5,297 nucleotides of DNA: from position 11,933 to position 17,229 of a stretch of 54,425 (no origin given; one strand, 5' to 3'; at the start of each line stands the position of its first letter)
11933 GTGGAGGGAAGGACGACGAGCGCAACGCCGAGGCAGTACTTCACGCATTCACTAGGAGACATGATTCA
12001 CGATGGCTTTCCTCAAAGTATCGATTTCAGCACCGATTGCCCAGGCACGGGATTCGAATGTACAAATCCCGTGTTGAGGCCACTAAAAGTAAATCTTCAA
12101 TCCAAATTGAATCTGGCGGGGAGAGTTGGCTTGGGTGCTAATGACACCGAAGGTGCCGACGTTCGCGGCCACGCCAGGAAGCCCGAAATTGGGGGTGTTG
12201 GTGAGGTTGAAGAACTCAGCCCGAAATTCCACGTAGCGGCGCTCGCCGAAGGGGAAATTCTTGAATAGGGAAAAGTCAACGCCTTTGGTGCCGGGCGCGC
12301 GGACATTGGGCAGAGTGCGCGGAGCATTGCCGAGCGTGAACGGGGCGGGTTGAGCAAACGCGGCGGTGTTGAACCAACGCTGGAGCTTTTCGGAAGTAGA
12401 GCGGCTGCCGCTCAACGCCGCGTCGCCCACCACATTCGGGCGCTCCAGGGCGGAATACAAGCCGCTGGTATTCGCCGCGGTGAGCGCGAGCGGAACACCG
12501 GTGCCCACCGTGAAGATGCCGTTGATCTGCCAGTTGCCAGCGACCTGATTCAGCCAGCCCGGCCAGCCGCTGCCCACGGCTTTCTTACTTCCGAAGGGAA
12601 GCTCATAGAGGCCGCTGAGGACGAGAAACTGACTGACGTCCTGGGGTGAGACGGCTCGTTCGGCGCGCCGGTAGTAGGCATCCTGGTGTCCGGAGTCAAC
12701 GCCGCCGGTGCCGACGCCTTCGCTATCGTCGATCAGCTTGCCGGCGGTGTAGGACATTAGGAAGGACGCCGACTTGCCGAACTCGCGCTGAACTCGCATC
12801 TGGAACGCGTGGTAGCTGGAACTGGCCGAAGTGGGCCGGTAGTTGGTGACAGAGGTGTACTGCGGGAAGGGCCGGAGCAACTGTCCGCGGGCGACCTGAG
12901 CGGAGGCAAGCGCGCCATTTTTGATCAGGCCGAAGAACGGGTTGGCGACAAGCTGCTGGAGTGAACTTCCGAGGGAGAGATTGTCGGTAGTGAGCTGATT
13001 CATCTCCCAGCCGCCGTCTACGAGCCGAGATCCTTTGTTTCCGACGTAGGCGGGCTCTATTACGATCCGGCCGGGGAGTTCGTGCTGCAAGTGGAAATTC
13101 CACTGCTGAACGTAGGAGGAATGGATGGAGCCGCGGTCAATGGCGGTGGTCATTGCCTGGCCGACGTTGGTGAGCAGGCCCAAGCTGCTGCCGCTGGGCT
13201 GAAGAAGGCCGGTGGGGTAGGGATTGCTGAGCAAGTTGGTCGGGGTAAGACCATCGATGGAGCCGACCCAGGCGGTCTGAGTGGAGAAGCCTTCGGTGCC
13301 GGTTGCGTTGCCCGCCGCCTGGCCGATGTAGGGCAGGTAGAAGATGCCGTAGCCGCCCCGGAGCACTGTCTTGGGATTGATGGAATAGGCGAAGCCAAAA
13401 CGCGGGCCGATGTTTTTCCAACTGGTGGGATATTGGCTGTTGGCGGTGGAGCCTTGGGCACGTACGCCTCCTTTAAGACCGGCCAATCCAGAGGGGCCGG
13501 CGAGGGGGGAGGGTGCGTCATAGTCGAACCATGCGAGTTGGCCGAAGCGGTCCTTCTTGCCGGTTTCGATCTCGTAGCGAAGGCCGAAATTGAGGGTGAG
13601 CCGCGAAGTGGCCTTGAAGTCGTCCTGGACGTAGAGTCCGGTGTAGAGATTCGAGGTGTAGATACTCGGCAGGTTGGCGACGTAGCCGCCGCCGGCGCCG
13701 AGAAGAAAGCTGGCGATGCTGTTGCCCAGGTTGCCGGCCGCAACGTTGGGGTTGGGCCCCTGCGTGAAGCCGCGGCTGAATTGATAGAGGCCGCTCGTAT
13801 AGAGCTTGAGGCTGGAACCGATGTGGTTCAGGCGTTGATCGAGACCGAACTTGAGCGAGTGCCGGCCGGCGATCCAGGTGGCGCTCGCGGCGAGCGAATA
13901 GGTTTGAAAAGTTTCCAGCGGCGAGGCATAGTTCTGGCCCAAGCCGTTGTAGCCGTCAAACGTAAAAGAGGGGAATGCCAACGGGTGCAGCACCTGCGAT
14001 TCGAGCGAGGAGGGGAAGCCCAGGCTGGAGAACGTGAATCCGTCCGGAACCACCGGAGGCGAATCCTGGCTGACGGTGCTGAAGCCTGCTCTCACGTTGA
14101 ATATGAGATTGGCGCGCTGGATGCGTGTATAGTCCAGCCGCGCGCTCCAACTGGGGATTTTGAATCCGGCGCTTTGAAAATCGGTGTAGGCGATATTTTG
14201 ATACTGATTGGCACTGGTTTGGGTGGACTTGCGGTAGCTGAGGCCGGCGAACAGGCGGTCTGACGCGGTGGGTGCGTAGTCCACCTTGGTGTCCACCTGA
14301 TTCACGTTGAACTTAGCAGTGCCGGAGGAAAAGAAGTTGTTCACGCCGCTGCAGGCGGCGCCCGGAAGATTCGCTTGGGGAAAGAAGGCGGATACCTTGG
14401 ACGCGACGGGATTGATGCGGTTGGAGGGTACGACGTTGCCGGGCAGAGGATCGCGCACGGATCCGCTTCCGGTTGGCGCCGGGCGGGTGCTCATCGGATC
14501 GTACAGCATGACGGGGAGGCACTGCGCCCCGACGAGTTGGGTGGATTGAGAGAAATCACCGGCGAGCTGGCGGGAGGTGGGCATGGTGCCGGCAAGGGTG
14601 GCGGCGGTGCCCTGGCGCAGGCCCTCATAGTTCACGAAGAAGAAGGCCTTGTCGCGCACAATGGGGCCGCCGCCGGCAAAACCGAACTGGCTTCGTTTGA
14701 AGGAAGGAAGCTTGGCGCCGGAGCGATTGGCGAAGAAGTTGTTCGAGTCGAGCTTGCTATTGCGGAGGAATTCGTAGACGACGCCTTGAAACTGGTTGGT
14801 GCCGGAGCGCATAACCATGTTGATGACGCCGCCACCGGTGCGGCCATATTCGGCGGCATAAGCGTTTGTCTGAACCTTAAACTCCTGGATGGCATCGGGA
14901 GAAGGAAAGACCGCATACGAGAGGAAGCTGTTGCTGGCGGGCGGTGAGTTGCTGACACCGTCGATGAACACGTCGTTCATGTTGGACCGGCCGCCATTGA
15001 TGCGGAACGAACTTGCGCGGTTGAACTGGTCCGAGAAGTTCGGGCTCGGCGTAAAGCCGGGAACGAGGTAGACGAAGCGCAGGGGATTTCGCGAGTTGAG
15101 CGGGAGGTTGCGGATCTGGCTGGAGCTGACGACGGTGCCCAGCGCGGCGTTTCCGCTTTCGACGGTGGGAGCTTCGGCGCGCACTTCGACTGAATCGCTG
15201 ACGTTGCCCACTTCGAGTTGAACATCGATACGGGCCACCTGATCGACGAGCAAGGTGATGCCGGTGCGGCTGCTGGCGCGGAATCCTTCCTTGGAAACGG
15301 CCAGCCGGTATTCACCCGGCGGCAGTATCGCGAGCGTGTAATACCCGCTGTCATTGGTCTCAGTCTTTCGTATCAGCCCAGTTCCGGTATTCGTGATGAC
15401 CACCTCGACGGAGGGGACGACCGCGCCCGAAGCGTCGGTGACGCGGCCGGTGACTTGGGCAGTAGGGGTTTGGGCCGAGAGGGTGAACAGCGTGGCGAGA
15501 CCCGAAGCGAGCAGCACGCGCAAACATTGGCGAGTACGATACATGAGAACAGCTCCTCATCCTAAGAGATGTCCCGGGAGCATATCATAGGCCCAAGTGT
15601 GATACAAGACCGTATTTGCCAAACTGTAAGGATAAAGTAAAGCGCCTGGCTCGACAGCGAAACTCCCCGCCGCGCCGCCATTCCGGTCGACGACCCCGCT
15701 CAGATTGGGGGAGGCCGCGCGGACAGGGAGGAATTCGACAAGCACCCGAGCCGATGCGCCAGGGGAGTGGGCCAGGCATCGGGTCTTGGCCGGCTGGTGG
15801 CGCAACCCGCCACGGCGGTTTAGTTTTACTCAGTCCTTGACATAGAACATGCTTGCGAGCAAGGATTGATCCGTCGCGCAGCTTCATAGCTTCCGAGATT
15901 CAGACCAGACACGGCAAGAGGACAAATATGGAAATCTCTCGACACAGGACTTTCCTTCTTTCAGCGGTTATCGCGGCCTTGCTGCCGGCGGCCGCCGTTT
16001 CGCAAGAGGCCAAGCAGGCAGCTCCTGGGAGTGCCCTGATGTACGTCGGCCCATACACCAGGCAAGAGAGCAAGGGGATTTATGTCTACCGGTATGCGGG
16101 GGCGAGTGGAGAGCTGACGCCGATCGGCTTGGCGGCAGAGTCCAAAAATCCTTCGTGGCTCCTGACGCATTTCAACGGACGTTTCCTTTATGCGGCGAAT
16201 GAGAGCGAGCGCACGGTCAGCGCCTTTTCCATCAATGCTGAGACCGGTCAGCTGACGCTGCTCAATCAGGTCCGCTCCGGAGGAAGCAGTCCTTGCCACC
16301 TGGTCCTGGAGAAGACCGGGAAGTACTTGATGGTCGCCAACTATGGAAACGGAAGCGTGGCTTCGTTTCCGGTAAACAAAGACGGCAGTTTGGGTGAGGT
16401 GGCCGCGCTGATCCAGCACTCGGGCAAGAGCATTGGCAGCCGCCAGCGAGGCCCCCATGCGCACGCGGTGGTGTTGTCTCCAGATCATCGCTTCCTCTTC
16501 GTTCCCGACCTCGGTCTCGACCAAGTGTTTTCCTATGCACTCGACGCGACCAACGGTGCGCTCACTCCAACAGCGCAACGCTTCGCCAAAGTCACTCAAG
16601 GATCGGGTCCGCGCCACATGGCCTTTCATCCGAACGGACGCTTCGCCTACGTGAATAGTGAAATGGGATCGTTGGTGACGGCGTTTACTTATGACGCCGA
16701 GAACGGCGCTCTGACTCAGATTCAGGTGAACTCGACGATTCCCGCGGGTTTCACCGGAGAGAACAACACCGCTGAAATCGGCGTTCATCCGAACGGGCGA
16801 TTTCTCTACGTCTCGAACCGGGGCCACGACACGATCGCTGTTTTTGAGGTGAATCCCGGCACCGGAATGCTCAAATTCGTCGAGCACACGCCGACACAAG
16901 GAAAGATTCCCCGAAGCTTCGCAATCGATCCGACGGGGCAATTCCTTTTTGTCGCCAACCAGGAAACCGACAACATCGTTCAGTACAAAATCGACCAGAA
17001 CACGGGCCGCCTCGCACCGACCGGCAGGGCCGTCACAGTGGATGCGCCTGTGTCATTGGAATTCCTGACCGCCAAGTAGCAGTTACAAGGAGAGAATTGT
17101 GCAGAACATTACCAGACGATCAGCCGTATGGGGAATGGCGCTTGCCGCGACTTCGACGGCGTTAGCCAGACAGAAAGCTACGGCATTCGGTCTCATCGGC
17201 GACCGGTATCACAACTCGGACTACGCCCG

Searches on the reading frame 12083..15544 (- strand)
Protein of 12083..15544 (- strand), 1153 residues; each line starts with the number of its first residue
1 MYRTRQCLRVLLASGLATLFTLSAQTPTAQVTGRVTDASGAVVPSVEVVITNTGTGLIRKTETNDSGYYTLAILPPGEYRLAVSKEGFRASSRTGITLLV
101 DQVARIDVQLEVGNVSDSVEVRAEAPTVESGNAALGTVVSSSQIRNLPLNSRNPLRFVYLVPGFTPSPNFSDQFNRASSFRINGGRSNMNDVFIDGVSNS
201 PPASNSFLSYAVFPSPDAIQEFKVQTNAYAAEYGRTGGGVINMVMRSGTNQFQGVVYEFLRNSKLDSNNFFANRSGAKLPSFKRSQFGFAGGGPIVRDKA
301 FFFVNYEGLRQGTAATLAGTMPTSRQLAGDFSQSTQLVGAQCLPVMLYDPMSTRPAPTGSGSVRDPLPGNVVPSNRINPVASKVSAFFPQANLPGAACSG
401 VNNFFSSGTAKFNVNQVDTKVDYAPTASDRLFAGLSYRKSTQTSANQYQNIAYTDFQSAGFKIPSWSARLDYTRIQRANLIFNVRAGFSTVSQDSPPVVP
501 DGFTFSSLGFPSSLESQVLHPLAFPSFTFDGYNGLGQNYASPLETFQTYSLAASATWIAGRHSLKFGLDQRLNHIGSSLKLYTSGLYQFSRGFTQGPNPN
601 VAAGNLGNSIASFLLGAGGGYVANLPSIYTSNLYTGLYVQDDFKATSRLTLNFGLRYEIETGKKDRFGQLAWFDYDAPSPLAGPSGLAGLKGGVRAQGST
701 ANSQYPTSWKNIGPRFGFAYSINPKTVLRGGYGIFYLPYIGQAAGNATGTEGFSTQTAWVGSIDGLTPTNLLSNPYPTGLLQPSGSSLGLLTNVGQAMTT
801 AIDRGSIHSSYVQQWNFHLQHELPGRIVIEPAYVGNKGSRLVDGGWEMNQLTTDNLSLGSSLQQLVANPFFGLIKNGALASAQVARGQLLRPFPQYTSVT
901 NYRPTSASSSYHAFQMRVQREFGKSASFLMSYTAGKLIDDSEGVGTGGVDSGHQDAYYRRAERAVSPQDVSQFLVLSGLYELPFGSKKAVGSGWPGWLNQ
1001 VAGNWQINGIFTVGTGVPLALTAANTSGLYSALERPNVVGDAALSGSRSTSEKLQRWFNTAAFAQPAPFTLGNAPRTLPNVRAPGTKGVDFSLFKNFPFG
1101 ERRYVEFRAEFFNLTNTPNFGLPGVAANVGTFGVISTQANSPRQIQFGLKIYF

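Call 58: search_protein_families(library=pfam, proteins=[window:12083-15544:-], max_evalue=0.0001)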
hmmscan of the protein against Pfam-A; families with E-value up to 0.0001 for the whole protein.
window:12083-15544:- (1153 aa): 5 families
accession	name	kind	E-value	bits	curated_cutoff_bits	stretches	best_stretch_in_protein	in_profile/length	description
PF25183.1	OMP_b-brl_4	-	5.7e-220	733.4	30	1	244-1146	1-838/838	Outer membrane beta barrel domain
PF13620.12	CarboxypepD_reg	-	2.8e-22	79.3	32.3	1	30-111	1-82/82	Carboxypeptidase regulatory-like domain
PF13715.12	CarbopepD_reg_2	-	3.5e-08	33.8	32.2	1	31-94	1-61/88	CarboxypepD_reg-like domain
PF07715.20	Plug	-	9.1e-07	29.8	23.9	1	137-239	10-106/107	TonB-dependent Receptor Plug Domain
PF00593.30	TonB_dep_Rec_b-barrel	-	2.9e-06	27.9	27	1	413-747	11-253/436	TonB dependent receptor-like, beta-barrel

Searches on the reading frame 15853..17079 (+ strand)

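Call 58: search_protein_families(library=pfam, proteins=[window:15853-17079:+], max_evalue=0.0001)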
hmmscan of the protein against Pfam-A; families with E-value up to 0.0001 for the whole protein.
window:15853-17079:+ (408 aa): 2 families
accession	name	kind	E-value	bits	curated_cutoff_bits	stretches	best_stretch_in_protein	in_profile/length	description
PF10282.15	Lactonase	-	7.3e-125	417.2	21.7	1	63-404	2-344/344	Lactonase, 7-bladed beta-propeller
PF08450.18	SGL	-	1.1e-07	32.2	26.3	0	311-390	93-173/246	SMP-30/Gluconolactonase/LRE-like region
